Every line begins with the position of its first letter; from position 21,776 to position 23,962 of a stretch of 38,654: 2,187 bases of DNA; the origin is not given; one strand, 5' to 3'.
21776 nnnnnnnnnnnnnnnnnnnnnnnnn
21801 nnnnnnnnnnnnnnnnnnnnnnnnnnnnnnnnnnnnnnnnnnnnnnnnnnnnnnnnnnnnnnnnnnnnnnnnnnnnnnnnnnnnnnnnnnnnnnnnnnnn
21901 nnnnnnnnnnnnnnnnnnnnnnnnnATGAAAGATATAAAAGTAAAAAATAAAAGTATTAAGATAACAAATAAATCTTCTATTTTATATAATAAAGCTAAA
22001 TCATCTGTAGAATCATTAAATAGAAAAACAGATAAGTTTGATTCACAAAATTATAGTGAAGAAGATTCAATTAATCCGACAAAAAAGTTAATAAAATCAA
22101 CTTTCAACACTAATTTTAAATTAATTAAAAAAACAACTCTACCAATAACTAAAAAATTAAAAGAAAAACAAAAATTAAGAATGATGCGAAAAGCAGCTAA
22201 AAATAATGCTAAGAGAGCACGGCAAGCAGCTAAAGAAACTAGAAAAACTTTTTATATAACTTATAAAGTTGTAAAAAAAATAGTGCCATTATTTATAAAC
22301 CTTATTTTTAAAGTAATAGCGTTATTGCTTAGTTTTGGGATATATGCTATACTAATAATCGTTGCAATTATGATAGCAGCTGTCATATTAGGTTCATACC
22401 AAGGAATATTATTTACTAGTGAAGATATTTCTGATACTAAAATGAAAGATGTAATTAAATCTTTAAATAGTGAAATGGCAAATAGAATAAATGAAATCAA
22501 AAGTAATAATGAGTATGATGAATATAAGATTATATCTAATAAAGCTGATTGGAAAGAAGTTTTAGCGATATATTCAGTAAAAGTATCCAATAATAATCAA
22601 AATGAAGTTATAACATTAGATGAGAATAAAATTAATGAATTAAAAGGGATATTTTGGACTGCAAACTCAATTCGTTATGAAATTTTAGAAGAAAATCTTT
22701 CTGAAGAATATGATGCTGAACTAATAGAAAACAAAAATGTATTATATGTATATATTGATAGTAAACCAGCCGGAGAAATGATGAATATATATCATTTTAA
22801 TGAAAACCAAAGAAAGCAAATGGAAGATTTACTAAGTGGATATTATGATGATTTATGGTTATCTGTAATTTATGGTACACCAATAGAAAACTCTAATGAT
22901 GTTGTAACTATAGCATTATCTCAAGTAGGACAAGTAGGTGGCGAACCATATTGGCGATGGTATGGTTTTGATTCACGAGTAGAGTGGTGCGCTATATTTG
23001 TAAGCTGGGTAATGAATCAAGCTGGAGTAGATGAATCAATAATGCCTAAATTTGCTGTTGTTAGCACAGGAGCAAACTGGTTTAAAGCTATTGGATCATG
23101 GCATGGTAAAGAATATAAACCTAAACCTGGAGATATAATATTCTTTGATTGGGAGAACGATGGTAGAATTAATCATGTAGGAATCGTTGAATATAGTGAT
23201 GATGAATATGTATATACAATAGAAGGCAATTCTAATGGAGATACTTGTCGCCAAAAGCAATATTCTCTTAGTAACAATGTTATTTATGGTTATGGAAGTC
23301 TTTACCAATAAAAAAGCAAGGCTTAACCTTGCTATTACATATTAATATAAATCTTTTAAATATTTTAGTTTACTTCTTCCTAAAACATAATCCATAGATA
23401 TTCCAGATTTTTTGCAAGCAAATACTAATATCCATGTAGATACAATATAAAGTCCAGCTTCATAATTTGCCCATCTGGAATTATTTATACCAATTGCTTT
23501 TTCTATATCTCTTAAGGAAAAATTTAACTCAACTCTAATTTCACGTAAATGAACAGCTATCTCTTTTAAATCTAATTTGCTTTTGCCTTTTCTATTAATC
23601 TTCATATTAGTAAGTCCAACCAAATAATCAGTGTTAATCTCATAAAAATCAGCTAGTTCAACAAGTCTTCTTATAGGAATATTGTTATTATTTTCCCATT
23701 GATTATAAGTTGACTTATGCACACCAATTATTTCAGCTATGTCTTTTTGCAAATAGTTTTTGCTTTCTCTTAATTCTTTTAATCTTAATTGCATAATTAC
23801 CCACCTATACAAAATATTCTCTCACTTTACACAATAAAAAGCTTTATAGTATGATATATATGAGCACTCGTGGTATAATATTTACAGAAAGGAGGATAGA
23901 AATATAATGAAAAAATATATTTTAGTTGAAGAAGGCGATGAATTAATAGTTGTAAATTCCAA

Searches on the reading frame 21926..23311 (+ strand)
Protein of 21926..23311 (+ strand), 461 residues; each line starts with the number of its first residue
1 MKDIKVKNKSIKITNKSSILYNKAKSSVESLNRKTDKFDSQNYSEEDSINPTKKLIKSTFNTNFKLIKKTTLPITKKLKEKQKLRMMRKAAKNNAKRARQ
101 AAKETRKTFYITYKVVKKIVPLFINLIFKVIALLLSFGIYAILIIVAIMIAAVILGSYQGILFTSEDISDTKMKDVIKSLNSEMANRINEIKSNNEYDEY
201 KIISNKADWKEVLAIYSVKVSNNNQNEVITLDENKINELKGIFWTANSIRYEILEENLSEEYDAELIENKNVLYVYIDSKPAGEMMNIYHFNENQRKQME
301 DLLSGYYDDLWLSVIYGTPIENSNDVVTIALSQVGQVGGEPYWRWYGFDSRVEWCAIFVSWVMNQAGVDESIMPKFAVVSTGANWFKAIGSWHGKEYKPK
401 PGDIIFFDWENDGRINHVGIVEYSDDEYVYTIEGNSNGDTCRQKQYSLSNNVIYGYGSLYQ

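Call 3: search_protein_families(library=pfam, proteins=[window:21926-23311:+], max_evalue=0.1)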
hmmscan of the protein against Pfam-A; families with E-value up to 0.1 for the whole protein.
window:21926-23311:+ (461 aa): 4 families
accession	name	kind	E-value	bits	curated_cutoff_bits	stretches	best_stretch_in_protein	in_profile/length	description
PF05257.22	CHAP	-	4.1e-14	53.3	26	1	351-435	5-81/81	CHAP domain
PF10030.15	DUF2272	-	0.0042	17.4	27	1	352-406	46-108/191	Uncharacterized protein conserved in bacteria (DUF2272)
PF00877.26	NLPC_P60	-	0.0043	17.5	23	1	343-420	4-70/105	NlpC/P60 family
PF12671.13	Amidase_6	-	0.066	13.8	23.2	0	397-427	101-131/163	Putative amidase domain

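Call 83: find_related_loci(query=window:21926-23311:+, collection=metagenome_contigs, flank=10000)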
Query window:21926-23311:+ (461 aa) in metagenome_contigs; peptide patterns used: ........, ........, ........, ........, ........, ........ (x = any residue, [..] = any of these).
510 stretches matched a pattern; 172 encode a relative of the query (tblastn E <= 1e-3); the best 80 are kept; 80 distinct loci.
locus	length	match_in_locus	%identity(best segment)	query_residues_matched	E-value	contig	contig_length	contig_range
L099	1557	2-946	100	147-461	0e+0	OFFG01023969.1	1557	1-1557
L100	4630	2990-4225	47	52-458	1e-115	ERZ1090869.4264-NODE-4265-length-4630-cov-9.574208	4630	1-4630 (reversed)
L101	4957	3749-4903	49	81-458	6e-114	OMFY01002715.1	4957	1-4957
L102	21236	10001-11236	47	52-458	3e-113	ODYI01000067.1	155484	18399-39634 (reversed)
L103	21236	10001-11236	48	52-458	9e-115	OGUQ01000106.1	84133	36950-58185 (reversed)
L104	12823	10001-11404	38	1-457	3e-97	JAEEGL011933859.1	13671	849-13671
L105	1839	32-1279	40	50-457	9e-92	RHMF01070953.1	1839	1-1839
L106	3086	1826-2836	46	131-458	1e-87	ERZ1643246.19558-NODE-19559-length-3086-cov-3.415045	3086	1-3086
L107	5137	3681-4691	46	131-458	7e-86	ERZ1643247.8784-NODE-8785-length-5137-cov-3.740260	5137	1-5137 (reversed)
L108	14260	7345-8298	44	152-457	6e-85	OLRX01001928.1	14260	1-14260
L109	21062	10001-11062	42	112-457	9e-85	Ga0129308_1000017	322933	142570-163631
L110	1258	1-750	51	208-458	3e-89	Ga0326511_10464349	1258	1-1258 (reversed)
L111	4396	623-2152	34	5-457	3e-81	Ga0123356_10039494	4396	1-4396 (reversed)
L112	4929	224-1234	39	138-457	6e-79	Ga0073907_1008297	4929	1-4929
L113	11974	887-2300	41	12-458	6e-87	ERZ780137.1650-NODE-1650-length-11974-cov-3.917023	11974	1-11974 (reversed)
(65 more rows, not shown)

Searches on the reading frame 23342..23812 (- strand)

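Call 3: search_protein_families(library=pfam, proteins=[window:23342-23812:-], max_evalue=0.1)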
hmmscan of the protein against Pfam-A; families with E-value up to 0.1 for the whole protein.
window:23342-23812:- (156 aa): 13 families
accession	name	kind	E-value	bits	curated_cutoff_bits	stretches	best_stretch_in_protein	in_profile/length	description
PF12844.13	HTH_19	-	7.5e-21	74.3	30.2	2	10-65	3-59/64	Helix-turn-helix domain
PF01381.28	HTH_3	-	1.8e-19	70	23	2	11-64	1-55/55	Helix-turn-helix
PF13560.12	HTH_31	-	8.4e-12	45.7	27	2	10-58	5-55/64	Helix-turn-helix domain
PF13443.12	HTH_26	-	3.6e-05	24.4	22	1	10-60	1-53/63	Cro/C1-type HTH DNA-binding domain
PF13022.12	HTH_Tnp_1_2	-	0.00022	21.8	27.9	1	8-91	12-95/122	Helix-turn-helix of insertion element transposase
PF10668.15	Phage_terminase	-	0.0063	16.6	22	1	17-43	20-46/67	Phage terminase small subunit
PF13413.12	HTH_25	-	0.01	16.1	24.6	0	89-110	2-23/62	Helix-turn-helix domain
PF13384.12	HTH_23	-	0.019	15.2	24.6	1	20-39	18-37/50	Homeodomain-like domain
PF13744.12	HTH_37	-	0.025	14.8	27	1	10-54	22-68/80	Helix-turn-helix domain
PF05269.17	Phage_CII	-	0.027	15.1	21.3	0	22-42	26-46/91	Bacteriophage CII protein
PF07022.19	Phage_CI_repr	-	0.043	14.6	22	0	22-65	15-58/65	Bacteriophage CI repressor helix-turn-helix domain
PF15731.11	MqsA_antitoxin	-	0.055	14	30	0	11-56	74-119/131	Antitoxin component of bacterial toxin-antitoxin system, MqsA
PF00157.23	Pou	-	0.056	13.8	27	0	80-108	4-32/72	Pou domain - N-terminal to homeobox domain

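Call 4: search_protein_families(library=ncbifam, proteins=[window:23342-23812:-], max_evalue=0.1)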
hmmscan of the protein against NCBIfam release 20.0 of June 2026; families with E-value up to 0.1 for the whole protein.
window:23342-23812:- (156 aa): 12 families
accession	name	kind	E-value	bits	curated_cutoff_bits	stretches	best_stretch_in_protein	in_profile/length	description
NF041951.1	phage_RstR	subfamily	2.3e-17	63.2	80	2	8-85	4-81/108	RstR family transcriptional repressor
TIGR03830.1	CxxCG_CxxCG_HTH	subfamily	1.5e-07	31.2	61.8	1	9-53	68-112/127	type II TA system antitoxin MqsA family protein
NF047948.1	male_kill_WMK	equivalog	2e-07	30.8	300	1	10-71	166-227/300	WO male-killing family protein Wmk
NF041575.1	antitoxPezA_Strep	equivalog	3e-07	30.5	290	2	89-149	6-66/158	type II toxin-antitoxin system antitoxin PezA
NF007271.0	PRK09726.1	equivalog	8.6e-06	25.7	79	1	10-44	16-50/88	type II toxin-antitoxin system antitoxin HipB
NF007257.0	PRK09706.1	subfamily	2.7e-05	24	101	1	8-59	7-59/135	transcriptional repressor DicA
NF052239.1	antitox_spr1629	equivalog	0.00018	20.7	335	1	10-87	6-80/377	spr1629 family repressor/antitoxin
NF003162.0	PRK04140.1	equivalog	0.00027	20.1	263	1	10-58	130-179/317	transcriptional regulator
NF000090.1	trans_reg_VanU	equivalog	0.03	14.5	150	0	22-58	19-55/75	glycopeptide resistance transcriptional regulator VanU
NF041265.1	NadS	equivalog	0.061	13.6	60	0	12-46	36-70/94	NadS family protein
NF006015.0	PRK08154.1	subfamily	0.063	12.4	204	0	77-147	23-93/314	anaerobic benzoate catabolism transcriptional regulator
NF050110.1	TransRegBldD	equivalog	0.068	12.9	250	0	44-72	49-77/162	transcriptional regulator BldD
